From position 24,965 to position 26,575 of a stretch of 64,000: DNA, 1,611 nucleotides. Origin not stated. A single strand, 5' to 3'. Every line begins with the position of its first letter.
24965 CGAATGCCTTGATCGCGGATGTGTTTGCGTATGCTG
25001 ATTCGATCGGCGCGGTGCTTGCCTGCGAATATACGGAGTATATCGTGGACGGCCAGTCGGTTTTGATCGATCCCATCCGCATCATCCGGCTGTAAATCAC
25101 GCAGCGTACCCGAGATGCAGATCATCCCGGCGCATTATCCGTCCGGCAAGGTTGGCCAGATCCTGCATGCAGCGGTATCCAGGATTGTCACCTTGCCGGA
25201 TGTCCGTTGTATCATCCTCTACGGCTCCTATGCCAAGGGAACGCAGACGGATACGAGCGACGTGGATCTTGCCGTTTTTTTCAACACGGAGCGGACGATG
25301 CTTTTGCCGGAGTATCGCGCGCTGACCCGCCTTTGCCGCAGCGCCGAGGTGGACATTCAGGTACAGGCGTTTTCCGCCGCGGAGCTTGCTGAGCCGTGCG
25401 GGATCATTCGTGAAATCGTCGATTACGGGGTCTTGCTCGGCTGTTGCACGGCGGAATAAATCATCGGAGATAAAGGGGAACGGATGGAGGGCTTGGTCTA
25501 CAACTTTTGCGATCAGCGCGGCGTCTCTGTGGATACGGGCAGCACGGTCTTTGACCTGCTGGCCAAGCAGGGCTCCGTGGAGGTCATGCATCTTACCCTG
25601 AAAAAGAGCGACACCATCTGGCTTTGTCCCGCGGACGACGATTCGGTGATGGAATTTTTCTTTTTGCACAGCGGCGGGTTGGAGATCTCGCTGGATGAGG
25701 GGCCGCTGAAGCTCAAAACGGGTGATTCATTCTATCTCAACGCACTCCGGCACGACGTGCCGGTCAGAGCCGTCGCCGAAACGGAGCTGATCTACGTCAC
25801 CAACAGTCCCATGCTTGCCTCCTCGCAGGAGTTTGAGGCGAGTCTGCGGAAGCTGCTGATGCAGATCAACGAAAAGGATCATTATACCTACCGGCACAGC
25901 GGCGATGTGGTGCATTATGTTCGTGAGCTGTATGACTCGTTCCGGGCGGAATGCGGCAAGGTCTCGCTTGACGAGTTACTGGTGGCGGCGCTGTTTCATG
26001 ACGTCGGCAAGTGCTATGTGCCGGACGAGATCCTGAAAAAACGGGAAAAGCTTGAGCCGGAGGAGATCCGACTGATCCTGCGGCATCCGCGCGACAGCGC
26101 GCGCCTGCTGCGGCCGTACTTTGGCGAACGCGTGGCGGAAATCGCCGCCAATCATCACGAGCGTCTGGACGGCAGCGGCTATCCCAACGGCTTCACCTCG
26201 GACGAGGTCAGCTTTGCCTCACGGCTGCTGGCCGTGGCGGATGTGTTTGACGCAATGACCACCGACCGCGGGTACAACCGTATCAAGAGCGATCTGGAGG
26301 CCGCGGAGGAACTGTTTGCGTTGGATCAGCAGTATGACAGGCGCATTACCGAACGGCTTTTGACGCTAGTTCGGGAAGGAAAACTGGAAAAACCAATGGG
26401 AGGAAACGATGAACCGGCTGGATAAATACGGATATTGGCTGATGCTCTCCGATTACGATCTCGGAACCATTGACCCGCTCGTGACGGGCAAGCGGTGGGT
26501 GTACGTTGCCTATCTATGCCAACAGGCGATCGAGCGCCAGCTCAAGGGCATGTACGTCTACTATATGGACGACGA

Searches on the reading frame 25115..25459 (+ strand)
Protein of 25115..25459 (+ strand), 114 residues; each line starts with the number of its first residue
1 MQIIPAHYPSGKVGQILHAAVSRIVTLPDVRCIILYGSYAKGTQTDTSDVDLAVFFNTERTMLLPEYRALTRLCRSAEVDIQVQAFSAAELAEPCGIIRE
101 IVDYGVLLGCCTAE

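Call 3: search_protein_families(library=pfam, proteins=[window:25115-25459:+], max_evalue=0.1)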
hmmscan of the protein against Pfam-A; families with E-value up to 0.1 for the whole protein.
window:25115-25459:+ (114 aa): 3 families
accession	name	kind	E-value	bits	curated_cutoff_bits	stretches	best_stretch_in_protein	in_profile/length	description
PF18765.7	Polbeta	-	7e-11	42.6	26.9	1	28-107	11-86/93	Polymerase beta, Nucleotidyltransferase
PF01909.29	NTP_transf_2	-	8.3e-09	36.2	21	1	30-82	14-72/93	Nucleotidyltransferase domain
PF22600.2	MTPAP-like_central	-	0.0012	19.3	27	1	27-73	37-83/139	Poly(A) RNA polymerase, mitochondrial-like, central palm domain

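Call 4: search_protein_families(library=ncbifam, proteins=[window:25115-25459:+], max_evalue=0.1)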
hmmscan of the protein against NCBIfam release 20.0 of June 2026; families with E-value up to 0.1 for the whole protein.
window:25115-25459:+ (114 aa): 5 families
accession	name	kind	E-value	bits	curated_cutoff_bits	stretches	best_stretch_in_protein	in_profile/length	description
NF047752.1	MntA_antitoxin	equivalog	1.8e-11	43.8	60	1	28-81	5-59/106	type VII toxin-antitoxin system MntA family adenylyltransferase antitoxin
NF051895.1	anti_phage_HalB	equivalog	0.0001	22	190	1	32-61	1-30/211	anti-phage Hailong system nucleotidyltransferase HalB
TIGR03671.1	cca_archaeal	equivalog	0.0097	14.7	281.3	1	18-60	27-71/410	CCA tRNA nucleotidyltransferase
NF028535.0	ANT_4p_II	subfamily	0.011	15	350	1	28-61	17-50/251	ANT(4')-II family aminoglycoside nucleotidyltransferase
NF012212.1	ANT_9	subfamily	0.093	12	340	1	29-61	20-52/249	aminoglycoside nucleotidyltransferase ANT(9)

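Call 5: search_protein_families(library=padloc, proteins=[window:25115-25459:+], max_evalue=0.1)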
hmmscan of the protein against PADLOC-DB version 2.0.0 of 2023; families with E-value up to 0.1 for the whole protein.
window:25115-25459:+ (114 aa): 16 families
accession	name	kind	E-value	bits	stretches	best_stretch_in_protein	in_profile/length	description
PDLC04907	PDC-S09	-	1.8e-09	35.7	1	15-74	12-71/114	-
PDLC04906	PDC-S09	-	5.7e-08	31.1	1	15-62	9-56/98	-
PDLC04903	PDC-S09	-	1e-07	30.2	1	30-73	26-68/108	-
PDLC04904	PDC-S09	-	5.5e-07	27.7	1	19-63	14-58/104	-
PDLC04902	PDC-S09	-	2.9e-06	25.5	1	20-65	11-56/97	-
PDLC04368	PDC-M05A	-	7.9e-06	23.8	1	28-91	105-166/201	-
PDLC04905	PDC-S09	-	2.6e-05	22.5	1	19-71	10-63/101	-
PDLC04901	PDC-S09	-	0.004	15.9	1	25-55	16-46/126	-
PDLC00786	Cyclase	-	0.007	13.8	1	34-57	50-74/293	oligonucleotide-cyclase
PDLC04372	PDC-M05A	-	0.0071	14.6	1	14-55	62-101/167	-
PDLC00803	Cyclase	-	0.0084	13.8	1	32-70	46-86/253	oligonucleotide-cyclase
PDLC00801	Cyclase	-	0.011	12.9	1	33-67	48-83/295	oligonucleotide-cyclase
PDLC04369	PDC-M05A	-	0.021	12.5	1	30-90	103-161/201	-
PDLC00818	Cyclase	-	0.036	11.6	1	25-60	36-72/322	oligonucleotide-cyclase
PDLC04778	PDC-M70A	-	0.048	11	1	12-55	31-72/355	-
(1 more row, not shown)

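Call 14: search_solved_structures(query=window:25115-25459:+, max_evalue=1, show_alignments=3)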
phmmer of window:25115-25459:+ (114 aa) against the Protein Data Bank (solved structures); distinct sequences matched with E-value up to 1: 7.
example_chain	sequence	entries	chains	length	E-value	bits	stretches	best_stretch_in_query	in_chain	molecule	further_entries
5yep_A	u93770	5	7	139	0.00094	22.8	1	26-82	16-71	Toxin-antitoxin system antidote Mnt family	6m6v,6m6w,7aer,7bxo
6m6u_A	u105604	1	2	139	0.013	19.2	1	26-82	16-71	Toxin-antitoxin system antitoxin MntA family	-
2rff_A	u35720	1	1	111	0.033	17.8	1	26-62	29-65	Putative nucleotidyltransferase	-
1wot_A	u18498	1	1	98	0.065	16.9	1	33-84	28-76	PUTATIVE MINIMAL NUCLEOTIDYLTRANSFERASE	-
7ae2_B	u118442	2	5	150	0.092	16.4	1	19-64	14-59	MNT ANTITOXIN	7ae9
8xeh_E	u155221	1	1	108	0.14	15.9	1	31-81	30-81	MNT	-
8xeo_A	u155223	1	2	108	0.26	15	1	31-81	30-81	MNT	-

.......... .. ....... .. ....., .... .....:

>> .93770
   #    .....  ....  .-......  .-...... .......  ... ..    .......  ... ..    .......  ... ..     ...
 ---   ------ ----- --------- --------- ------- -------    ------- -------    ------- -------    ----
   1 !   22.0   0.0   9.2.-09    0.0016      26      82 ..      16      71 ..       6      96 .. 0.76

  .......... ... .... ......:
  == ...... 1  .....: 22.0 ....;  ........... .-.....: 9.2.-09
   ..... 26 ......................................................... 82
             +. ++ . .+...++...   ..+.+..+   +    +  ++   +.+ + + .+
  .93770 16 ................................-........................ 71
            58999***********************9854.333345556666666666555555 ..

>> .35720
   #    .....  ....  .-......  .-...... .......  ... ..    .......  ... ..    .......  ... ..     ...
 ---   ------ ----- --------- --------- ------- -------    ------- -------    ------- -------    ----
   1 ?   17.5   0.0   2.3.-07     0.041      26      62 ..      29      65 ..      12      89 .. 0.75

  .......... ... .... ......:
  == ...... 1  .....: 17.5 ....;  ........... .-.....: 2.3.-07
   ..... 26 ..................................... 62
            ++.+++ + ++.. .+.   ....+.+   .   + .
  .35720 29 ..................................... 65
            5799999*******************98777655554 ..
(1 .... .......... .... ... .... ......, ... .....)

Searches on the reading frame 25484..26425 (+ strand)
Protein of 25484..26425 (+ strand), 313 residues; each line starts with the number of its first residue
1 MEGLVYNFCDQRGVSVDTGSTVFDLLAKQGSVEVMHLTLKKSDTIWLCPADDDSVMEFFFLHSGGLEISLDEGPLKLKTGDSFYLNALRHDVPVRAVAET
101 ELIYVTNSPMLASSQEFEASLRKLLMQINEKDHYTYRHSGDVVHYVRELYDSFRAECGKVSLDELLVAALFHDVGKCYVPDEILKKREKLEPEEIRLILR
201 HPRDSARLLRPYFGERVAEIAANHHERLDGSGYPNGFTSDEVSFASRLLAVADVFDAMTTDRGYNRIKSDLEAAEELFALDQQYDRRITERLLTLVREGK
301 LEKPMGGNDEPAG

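Call 3: search_protein_families(library=pfam, proteins=[window:25484-26425:+], max_evalue=0.1)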
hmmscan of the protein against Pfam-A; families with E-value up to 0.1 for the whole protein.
window:25484-26425:+ (313 aa): 4 families
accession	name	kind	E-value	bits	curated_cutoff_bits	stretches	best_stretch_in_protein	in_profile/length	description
PF13487.12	HD_5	-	2e-32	112.7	27.2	1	159-288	34-170/170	HD domain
PF01966.28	HD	-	4.2e-17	62.9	22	1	135-258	1-116/116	HD domain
PF07883.17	Cupin_2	-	0.00013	22.1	27.2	1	56-92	19-56/70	Cupin domain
PF24391.1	HD-CE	-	0.0029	17.8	27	1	165-256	39-186/263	HD-CE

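Call 4: search_protein_families(library=ncbifam, proteins=[window:25484-26425:+], max_evalue=0.1)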
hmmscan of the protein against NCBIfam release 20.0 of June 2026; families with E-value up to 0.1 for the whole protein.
window:25484-26425:+ (313 aa): 5 families
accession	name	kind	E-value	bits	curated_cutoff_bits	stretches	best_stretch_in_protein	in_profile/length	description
NF053512.1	nitric_RR_NosR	exception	6.5e-23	81.4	400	1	114-299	171-357/422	response regulator c-di-GMP phosphodiesterase, NosR family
TIGR00277.1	HDIG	domain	9.8e-07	28.6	27.6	1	135-226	5-83/84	HDIG domain-containing metalloprotein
TIGR01596.1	cas3_HD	equivalog_domain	0.0011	19.1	43.45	1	137-237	3-113/178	CRISPR-associated endonuclease Cas3''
NF045665.1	NTPtran_DVU1551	equivalog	0.0013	17.8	315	1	121-176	204-259/359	DVU_1551 family NTP transferase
TIGR03276.1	Phn-HD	hypoth_equivalog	0.0016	18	214.6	1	163-224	44-98/179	phosphonate degradation HD-domain oxygenase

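Call 5: search_protein_families(library=padloc, proteins=[window:25484-26425:+], max_evalue=0.1)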
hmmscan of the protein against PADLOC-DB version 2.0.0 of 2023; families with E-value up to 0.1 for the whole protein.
window:25484-26425:+ (313 aa): 3 families
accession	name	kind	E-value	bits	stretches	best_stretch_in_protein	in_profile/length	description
PDLC01254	Cas3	-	5e-06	24.8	1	130-235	4-98/164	CAS-I; effector_G3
PDLC00940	Cas3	-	0.00028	19.1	1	137-237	3-113/178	CRISPR-associated endonuclease Cas3-HD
PDLC01770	Cas3g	-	0.0038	13.8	1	136-178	543-583/733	-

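Call 6: find_homologous_proteins(query=window:25484-26425:+)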
Query window:25484-26425:+ (313 aa): 1911 proteins with E <= 0.001 among 8000 candidates; the best 120 are listed.
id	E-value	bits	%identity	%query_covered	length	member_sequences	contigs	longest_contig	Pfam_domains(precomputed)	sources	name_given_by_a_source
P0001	2.2e-206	702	100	100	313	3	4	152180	PF13487.13,PF01966.29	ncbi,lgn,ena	-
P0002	5.1e-135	468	69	98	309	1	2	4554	PF13487.13,PF07883.18,PF01966.29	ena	-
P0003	4.5e-134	465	67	99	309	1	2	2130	PF13487.13,PF01966.29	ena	-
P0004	3.0e-130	452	65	98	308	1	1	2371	PF13487.13,PF01966.29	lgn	-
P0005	6.6e-128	445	63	100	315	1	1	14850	PF13487.13,PF01966.29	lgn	-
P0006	1.6e-126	440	65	97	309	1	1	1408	PF13487.13,PF01966.29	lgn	-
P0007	3.2e-125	436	62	100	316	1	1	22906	PF13487.13,PF01966.29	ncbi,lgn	-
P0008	1.0e-122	427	60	100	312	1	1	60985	PF13487.13,PF01966.29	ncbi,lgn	-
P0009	8.3e-121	421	59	100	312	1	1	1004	PF13487.13,PF07883.18,PF01966.29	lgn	-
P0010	9.0e-111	388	56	96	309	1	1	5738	PF13487.13,PF01966.29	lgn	-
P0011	7.0e-99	349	53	96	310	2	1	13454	PF13487.13,PF01966.29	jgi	jgi:HD-GYP domain-containing protein (c-di-GMP phosphodiesterase class II)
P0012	4.4e-98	347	52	97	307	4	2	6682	PF13487.13,PF01966.29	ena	-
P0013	1.3e-97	345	50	97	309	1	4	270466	PF13487.13,PF07883.18,PF01966.29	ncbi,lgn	ncbi:MAG: HD domain-containing protein [Clostridia bacterium]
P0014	4.6e-97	343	52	97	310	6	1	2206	PF13487.13,PF01966.29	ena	-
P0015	6.1e-97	343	54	89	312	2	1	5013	PF13487.13,PF07883.18,PF01966.29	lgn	-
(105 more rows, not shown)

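Call 13: search_solved_structures(query=window:25484-26425:+, max_evalue=0.01, show_alignments=2)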
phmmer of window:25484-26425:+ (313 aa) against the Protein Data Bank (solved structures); distinct sequences matched with E-value up to 0.01: 6.
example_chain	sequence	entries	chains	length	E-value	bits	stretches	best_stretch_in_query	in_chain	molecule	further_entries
5z7c_A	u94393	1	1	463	7e-22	81.5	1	129-266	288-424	3'3'-cGAMP-specific phosphodiesterase 3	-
4mcw_A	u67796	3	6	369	5.1e-19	72.1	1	159-274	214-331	Metal dependent phosphohydrolase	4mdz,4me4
4r8z_A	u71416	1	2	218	5.2e-16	62.2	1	130-293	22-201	Cyclic di-GMP phosphodiesterase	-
9rbz_A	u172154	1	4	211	5e-10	42.6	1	157-266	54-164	HD domain/sensory box protein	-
9rc0_A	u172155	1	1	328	1.3e-09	41.3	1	157-265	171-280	HD domain/sensory box protein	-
3tm8_A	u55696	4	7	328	2.9e-06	30.2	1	164-267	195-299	Uncharacterized protein | Uncharacterized protein Bd1817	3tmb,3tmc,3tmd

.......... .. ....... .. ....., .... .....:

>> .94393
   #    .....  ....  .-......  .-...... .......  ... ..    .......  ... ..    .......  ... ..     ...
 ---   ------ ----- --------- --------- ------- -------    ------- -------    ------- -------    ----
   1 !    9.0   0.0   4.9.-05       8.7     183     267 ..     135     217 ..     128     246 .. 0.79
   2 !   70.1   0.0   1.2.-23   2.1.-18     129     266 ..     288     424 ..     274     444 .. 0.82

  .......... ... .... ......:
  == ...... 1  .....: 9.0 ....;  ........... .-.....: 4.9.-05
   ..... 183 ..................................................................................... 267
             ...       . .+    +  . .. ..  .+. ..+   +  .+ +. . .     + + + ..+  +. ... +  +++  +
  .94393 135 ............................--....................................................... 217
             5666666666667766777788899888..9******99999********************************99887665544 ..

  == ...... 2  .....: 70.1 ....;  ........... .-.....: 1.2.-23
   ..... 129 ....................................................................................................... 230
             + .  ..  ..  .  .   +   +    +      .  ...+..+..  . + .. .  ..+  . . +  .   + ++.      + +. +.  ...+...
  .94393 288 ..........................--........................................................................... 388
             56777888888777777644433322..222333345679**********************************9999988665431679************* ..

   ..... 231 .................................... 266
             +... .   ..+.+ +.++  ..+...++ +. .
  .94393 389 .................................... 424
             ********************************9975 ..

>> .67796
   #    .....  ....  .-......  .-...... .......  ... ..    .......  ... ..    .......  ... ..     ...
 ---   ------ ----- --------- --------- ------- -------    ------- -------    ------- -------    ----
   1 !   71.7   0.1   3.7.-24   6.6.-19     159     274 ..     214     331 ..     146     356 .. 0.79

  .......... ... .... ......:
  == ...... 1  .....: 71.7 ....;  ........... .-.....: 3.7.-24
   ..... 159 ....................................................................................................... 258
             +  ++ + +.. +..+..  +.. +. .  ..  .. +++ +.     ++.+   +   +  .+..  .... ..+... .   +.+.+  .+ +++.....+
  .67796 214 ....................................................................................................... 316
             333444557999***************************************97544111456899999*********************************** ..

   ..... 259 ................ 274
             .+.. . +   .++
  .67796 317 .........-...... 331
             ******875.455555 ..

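Call 29: predict_structure(alignment_id=A2)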
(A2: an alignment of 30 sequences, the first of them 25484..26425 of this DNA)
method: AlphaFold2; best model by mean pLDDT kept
length: 313 residues; sequences in the alignment: 30
mean_pLDDT: 80.9   pTM: 0.61
mean pLDDT of the five models: 80.9, 80.7, 78.7, 77.8, 69.1
residues with pLDDT >= 90: 123; 70-90: 130; 50-70: 31; < 50: 29
segments of 3 or more residues with pLDDT < 50: 1-20, 305-313
pLDDT, mean of each block of 10 residues (from residue 1): 36 31 73 82 79 82 91 88 84 86 80 58 66 74 93 94 91 86 82 87 89 90 95 90 96 95 86 97 97 95 49 34
secondary structure, 60 per line:
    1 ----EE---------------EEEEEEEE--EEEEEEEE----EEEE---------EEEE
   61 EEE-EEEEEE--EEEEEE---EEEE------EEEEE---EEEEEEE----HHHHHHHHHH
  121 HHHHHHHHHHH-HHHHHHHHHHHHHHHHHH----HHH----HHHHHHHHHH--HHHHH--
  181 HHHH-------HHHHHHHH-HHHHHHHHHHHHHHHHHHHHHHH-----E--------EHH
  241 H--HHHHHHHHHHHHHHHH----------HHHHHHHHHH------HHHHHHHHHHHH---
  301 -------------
elements in order: E22-29 E32-39 E44-47 E57-63 E65-70 E73-78 E82-85 E92-96 E100-106 H111-131 H133-150 H162-171 H174-178 H181-184 H192-199 H201-223 H244-259 H270-279 H286-297

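Call 52: search_protein_families(library=pfam, alignment_id=A2, max_evalue=0.01)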
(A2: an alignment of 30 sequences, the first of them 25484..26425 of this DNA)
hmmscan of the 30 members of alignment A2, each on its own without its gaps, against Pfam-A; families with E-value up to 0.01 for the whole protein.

A. member 1, window:25484-26425:+ (313 aa): 4 families
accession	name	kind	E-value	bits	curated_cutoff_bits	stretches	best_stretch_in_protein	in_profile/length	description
PF13487.12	HD_5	-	2e-32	112.7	27.2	1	159-288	34-170/170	HD domain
PF01966.28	HD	-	4.2e-17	62.9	22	1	135-258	1-116/116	HD domain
PF07883.17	Cupin_2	-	0.00013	22.1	27.2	1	56-92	19-56/70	Cupin domain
PF24391.1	HD-CE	-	0.0029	17.8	27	1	165-256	39-186/263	HD-CE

B. families by the number of members that match (of 30 scanned): 5 families
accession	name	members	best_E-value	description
PF13487.12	HD_5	30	4.5e-35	HD domain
PF01966.28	HD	30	3.3e-21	HD domain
PF07883.17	Cupin_2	28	1.2e-07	Cupin domain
PF05899.18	Cupin_3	3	5.5e-05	EutQ-like cupin domain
PF24391.1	HD-CE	1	0.0029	HD-CE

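Call 64: find_encoding_contigs(protein=window:25484-26425:+, flank=3000, max_places=3)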
Protein window:25484-26425:+ (313 aa): 7 contigs read that carry it; 3 places shown.
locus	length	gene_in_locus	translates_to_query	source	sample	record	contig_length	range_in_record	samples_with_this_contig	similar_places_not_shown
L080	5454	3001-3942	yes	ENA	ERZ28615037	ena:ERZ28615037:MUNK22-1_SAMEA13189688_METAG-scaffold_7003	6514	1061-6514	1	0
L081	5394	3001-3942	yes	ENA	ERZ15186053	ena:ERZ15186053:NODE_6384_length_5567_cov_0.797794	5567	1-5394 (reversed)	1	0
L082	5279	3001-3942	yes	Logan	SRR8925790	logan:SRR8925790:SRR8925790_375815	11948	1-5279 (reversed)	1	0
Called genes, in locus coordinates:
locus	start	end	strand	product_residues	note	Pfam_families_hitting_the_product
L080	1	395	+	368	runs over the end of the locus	PF13646:HEAT_2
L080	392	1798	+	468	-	PF03142:Chitin_synth_2 (faint), PF00535:Glycos_transf_2, PF13641:Glyco_tranf_2_3, PF13632:Glyco_trans_2_3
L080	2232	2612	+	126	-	-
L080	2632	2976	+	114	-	PF01909:NTP_transf_2, PF18765:Polbeta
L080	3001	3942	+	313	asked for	PF13487:HD_5, PF01966:HD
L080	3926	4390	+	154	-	PF05168:HEPN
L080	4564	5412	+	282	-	-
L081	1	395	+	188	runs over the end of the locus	?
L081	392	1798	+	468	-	PF03142:Chitin_synth_2 (faint), PF00535:Glycos_transf_2, PF13641:Glyco_tranf_2_3, PF13632:Glyco_trans_2_3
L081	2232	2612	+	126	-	-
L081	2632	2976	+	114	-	PF01909:NTP_transf_2, PF18765:Polbeta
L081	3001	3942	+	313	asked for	PF13487:HD_5, PF01966:HD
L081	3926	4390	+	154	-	PF05168:HEPN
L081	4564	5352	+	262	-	PF02535:Zip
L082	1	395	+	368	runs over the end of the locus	PF13646:HEAT_2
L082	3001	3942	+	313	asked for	PF13487:HD_5, PF01966:HD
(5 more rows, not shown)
